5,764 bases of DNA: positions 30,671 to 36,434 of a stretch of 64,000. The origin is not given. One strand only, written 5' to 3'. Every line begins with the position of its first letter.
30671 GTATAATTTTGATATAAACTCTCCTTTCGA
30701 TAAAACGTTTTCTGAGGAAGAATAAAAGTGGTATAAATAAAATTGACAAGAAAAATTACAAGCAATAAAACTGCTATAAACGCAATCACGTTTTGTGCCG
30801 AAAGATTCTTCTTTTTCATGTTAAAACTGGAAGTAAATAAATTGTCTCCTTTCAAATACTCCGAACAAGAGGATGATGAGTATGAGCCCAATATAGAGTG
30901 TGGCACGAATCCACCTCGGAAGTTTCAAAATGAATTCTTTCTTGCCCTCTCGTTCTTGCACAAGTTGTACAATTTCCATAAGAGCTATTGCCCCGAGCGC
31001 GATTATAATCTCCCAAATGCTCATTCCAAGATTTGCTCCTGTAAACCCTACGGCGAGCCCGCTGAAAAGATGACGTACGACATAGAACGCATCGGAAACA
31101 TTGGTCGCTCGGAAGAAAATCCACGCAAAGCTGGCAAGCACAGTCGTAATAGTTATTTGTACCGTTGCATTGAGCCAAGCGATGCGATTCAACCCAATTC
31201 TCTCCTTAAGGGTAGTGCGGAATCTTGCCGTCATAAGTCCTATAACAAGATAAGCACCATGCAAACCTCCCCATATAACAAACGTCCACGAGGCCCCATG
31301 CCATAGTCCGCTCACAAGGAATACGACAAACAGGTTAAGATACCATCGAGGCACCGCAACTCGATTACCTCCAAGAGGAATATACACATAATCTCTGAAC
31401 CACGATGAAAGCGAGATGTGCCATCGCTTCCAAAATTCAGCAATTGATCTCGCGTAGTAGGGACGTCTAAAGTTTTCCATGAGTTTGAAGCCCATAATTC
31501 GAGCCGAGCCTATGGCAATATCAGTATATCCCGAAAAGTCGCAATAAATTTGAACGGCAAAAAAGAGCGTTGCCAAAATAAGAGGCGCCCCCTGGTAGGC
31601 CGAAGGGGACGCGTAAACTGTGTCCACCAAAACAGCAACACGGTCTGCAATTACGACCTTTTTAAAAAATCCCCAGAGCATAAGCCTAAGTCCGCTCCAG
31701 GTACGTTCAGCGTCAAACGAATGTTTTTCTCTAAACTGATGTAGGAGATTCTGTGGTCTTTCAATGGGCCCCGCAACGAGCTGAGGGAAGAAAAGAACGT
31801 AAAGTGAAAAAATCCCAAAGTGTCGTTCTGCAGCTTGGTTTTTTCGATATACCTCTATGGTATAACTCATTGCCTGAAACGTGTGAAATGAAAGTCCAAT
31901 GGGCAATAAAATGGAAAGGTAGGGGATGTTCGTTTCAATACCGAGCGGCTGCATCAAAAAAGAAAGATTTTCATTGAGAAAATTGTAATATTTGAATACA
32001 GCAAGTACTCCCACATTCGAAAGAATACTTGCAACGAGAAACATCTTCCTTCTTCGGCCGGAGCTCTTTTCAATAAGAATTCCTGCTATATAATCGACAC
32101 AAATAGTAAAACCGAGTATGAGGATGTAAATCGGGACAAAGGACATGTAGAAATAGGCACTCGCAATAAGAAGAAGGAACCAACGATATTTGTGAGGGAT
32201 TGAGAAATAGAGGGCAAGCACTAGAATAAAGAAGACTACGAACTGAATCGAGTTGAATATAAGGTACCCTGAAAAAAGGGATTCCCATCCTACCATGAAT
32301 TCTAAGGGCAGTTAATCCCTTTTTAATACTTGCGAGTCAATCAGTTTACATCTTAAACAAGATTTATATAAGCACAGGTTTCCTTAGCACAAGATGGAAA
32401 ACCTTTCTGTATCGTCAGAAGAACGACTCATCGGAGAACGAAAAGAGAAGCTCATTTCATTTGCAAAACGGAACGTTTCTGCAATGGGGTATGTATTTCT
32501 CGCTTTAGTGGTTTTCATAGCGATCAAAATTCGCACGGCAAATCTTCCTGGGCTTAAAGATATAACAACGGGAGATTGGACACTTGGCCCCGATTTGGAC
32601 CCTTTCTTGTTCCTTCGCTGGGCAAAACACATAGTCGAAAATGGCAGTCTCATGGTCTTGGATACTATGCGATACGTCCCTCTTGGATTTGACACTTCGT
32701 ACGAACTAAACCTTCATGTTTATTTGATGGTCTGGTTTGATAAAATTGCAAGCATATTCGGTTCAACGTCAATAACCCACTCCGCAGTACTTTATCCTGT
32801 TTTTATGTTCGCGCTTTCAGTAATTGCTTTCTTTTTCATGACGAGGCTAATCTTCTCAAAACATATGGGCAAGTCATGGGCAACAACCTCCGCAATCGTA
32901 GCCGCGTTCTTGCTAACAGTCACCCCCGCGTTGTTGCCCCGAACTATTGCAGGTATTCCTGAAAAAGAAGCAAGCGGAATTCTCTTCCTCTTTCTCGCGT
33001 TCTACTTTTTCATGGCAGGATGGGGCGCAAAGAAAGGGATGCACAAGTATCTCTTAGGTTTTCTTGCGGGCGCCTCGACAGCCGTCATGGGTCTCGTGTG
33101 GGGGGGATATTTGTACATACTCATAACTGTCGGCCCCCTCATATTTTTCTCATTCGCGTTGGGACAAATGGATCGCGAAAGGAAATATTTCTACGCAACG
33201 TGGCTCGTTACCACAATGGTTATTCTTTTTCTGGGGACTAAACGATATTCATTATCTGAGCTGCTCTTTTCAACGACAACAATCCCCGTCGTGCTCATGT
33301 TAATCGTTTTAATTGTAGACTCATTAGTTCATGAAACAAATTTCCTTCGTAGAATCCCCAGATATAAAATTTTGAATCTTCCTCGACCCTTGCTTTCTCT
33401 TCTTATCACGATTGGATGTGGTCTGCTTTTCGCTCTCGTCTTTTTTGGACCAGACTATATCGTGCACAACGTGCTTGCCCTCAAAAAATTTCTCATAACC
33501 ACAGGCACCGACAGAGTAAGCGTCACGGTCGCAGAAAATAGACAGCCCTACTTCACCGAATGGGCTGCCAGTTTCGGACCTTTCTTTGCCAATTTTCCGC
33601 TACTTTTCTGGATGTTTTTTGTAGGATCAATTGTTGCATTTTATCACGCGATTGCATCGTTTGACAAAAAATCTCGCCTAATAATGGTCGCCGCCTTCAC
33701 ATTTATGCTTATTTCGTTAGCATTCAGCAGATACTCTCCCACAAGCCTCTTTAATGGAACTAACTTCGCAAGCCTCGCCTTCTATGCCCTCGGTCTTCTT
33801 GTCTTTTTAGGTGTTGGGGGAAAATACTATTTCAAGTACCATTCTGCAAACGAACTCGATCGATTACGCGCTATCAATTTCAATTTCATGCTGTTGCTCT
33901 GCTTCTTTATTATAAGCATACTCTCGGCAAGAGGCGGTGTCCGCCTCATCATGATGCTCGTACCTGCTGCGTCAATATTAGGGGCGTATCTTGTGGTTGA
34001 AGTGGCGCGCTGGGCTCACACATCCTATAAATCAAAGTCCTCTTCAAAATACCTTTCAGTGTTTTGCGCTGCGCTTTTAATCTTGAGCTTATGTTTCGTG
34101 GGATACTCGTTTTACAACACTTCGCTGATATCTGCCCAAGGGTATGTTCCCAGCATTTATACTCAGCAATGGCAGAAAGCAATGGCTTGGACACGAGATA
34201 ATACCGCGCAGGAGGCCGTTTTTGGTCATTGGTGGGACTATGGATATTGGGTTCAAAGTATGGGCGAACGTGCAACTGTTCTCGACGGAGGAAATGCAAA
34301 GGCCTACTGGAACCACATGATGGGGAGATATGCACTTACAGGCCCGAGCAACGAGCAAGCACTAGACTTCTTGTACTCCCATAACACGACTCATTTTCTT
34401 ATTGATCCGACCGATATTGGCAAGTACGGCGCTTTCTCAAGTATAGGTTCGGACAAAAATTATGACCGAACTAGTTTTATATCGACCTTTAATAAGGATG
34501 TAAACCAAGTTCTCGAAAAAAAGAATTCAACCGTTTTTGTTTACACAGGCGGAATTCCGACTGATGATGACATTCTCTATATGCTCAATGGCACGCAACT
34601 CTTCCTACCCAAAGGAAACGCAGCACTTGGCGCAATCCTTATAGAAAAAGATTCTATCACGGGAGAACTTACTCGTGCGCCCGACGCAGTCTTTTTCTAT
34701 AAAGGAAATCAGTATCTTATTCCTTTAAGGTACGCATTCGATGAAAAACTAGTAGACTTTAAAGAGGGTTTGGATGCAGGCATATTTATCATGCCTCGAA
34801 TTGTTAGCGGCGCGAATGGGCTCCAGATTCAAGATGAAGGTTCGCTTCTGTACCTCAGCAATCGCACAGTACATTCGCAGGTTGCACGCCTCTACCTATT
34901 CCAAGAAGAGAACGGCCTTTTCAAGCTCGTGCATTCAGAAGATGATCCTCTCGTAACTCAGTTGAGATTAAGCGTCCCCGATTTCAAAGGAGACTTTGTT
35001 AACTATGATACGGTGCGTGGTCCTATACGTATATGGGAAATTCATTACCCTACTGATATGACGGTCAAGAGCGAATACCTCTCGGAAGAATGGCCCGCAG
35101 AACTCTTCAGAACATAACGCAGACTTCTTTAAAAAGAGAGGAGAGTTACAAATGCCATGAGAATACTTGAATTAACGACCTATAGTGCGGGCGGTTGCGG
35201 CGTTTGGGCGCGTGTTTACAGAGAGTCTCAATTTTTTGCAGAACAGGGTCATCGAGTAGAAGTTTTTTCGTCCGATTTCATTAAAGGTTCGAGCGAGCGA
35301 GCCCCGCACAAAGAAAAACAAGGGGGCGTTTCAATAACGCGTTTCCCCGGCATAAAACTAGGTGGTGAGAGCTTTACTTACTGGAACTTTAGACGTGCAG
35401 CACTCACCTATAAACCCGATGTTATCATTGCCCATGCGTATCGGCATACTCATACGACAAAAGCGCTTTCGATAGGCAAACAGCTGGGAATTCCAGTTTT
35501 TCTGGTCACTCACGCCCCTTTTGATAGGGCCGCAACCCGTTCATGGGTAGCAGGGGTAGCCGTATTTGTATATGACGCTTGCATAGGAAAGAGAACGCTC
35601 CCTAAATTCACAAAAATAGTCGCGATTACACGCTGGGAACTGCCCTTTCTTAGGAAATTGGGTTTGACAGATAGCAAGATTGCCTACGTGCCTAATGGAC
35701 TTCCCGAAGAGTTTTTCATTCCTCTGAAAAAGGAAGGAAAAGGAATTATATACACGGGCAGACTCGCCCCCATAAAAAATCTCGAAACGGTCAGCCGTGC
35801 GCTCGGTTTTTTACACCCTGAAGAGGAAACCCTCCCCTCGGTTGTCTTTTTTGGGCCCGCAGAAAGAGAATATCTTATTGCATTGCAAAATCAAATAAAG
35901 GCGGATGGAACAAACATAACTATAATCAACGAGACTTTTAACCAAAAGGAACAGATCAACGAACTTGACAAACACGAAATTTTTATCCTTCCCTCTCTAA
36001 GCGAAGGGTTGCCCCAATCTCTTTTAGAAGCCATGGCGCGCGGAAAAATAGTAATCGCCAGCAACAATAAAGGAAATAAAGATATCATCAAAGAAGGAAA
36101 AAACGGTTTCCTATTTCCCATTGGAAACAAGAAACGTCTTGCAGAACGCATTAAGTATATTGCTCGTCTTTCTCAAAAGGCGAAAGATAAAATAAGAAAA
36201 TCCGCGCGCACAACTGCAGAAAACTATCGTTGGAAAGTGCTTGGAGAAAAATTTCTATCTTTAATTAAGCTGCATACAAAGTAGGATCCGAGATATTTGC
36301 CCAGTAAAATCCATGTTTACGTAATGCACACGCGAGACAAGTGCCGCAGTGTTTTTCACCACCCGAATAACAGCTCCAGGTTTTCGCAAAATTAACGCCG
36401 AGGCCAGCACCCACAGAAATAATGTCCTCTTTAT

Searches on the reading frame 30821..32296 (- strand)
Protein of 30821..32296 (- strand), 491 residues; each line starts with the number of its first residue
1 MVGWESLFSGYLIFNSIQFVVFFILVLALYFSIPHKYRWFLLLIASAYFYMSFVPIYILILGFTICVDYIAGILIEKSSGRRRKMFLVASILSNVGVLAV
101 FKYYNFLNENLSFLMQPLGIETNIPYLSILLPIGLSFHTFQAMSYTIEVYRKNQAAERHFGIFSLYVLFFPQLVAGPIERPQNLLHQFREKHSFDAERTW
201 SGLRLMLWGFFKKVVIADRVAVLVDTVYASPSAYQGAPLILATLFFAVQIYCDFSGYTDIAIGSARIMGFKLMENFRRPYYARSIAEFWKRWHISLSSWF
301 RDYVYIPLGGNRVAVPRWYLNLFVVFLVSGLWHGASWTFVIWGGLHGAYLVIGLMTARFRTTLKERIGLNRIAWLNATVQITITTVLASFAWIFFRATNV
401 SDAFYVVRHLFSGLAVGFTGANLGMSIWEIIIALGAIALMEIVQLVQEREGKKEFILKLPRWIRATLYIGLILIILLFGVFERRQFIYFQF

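Call 23: search_protein_families(library=pfam, proteins=[window:30821-32296:-], max_evalue=0.001)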
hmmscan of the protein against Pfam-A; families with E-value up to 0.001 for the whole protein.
window:30821-32296:- (491 aa): 2 families
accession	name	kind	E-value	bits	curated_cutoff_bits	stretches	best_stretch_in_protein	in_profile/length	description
PF03062.24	MBOAT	-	1.3e-28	100.7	27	1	163-384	84-331/337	MBOAT, membrane-bound O-acyltransferase family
PF13813.11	MBOAT_2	-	1.7e-07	31.9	25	1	275-335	4-66/85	Membrane bound O-acyl transferase family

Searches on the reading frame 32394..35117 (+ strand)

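Call 23: search_protein_families(library=pfam, proteins=[window:32394-35117:+], max_evalue=0.001)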
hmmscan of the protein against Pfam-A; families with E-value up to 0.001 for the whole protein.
window:32394-35117:+ (907 aa): 2 families
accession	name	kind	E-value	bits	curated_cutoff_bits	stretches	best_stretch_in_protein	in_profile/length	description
PF02516.20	STT3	-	1.2e-10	41.9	24.5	1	67-419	31-373/405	Oligosaccharyl transferase STT3, N-terminal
PF21436.2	STT3-PglB_core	-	2.3e-05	25.4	23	1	612-717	7-109/131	STT3/PglB/AglB core domain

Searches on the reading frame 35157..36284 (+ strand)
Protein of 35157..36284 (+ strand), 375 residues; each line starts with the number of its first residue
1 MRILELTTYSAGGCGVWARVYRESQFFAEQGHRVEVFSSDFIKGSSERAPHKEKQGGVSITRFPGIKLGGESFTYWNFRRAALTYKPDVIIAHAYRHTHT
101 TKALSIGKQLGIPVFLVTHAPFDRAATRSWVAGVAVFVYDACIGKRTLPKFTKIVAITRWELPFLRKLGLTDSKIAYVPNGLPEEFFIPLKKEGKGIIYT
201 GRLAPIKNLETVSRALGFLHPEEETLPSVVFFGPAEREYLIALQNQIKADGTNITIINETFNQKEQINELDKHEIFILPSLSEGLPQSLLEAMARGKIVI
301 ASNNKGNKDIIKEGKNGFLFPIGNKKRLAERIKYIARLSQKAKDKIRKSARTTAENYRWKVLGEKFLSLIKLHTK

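Call 23: search_protein_families(library=pfam, proteins=[window:35157-36284:+], max_evalue=0.001)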
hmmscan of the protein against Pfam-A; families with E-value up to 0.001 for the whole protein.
window:35157-36284:+ (375 aa): 5 families
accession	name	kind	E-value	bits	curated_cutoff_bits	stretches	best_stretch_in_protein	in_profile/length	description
PF00534.26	Glycos_transf_1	-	6.2e-26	91.4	26.4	1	189-351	10-170/172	Glycosyl transferases group 1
PF13692.12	Glyco_trans_1_4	-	1.5e-20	74.3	27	1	195-335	2-139/142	Glycosyl transferases group 1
PF13439.12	Glyco_transf_4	-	5.8e-15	56.2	28.5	1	15-183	3-167/170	Glycosyltransferase Family 4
PF13579.12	Glyco_trans_4_4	-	7.4e-14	52.8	29.7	1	15-181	2-158/158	Glycosyl transferase 4-like domain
PF20706.3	GT4-conflict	-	1.6e-06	27.8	26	1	191-360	194-379/385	Family 4 Glycosyltransferase in conflict systems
